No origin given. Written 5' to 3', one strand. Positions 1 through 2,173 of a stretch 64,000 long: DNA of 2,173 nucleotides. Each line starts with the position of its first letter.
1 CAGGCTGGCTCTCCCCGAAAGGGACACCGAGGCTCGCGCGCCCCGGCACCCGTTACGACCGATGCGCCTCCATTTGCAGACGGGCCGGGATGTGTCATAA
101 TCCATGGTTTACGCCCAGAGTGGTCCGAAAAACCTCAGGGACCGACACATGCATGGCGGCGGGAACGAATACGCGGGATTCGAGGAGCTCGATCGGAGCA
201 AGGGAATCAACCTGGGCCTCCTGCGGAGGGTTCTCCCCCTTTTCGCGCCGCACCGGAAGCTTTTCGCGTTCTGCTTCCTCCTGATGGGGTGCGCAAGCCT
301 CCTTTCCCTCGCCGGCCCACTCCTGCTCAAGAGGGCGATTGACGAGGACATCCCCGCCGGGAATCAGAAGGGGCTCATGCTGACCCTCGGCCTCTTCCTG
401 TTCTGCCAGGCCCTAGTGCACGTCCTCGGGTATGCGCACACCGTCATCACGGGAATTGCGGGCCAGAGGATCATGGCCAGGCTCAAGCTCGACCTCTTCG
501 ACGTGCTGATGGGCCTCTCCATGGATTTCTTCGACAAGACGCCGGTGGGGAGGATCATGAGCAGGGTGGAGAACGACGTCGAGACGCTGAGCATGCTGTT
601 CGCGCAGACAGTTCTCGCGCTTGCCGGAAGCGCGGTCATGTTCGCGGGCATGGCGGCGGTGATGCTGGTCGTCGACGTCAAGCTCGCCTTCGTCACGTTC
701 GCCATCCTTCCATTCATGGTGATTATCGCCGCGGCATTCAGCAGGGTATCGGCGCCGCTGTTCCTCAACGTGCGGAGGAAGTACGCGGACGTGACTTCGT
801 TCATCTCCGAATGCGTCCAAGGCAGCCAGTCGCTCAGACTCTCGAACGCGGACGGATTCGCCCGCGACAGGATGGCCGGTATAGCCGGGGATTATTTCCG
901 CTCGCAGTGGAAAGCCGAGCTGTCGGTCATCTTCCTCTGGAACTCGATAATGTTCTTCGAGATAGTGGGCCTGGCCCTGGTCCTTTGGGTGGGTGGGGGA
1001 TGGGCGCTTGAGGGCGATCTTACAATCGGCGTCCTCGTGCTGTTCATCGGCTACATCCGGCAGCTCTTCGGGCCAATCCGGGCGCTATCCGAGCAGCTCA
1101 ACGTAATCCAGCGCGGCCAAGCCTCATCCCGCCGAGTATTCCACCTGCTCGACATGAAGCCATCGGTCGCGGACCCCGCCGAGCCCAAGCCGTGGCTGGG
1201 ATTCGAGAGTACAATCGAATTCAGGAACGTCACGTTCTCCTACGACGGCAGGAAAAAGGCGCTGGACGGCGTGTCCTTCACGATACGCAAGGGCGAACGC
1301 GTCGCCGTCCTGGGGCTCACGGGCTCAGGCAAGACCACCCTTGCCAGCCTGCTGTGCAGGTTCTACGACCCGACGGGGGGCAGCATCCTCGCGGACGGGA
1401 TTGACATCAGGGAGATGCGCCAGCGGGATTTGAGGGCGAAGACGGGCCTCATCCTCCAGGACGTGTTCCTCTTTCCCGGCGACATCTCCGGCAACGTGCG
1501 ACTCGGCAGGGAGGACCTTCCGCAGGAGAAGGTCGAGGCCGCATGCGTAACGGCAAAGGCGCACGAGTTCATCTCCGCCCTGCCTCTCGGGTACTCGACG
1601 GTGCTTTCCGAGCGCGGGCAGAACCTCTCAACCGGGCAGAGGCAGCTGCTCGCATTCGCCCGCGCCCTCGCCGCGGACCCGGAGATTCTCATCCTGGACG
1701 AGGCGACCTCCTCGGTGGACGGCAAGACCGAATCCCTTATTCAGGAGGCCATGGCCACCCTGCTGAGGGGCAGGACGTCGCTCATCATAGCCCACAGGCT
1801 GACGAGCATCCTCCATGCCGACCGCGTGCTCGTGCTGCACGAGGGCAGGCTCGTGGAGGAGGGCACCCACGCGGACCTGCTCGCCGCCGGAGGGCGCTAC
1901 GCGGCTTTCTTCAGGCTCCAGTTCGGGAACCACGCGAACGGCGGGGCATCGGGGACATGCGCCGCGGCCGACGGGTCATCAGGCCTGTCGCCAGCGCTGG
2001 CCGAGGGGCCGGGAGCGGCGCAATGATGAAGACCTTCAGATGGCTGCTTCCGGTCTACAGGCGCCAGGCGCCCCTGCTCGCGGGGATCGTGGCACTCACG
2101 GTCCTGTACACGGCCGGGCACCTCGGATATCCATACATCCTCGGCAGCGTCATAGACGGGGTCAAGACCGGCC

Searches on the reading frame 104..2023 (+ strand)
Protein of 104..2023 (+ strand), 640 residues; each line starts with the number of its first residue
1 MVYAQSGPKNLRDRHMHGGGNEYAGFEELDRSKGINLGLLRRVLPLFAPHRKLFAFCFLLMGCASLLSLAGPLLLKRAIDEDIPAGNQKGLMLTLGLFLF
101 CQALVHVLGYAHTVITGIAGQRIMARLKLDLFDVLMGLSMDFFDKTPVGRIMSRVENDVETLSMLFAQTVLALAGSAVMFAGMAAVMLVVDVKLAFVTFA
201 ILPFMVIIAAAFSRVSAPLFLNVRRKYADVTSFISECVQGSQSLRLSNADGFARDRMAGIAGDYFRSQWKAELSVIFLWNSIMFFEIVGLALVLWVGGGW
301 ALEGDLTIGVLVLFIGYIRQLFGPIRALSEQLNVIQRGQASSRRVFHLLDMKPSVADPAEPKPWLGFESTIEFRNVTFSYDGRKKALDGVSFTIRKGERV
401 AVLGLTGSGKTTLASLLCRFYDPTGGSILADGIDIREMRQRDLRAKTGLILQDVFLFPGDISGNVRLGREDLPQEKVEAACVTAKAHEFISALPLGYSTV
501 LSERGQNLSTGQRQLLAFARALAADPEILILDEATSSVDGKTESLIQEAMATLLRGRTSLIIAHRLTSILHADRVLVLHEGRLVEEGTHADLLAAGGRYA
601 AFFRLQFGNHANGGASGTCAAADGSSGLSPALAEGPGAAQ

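Call 51: search_protein_families(library=pfam, proteins=[window:104-2023:+], max_evalue=0.00001)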
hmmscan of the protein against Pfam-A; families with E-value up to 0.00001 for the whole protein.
window:104-2023:+ (640 aa): 2 families
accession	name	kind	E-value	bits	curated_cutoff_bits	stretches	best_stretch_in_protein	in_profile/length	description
PF00664.28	ABC_membrane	-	4.1e-41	141.9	28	1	56-325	3-274/274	ABC transporter transmembrane region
PF00005.33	ABC_tran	-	3.8e-30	105.7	25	1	387-536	1-137/137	ABC transporter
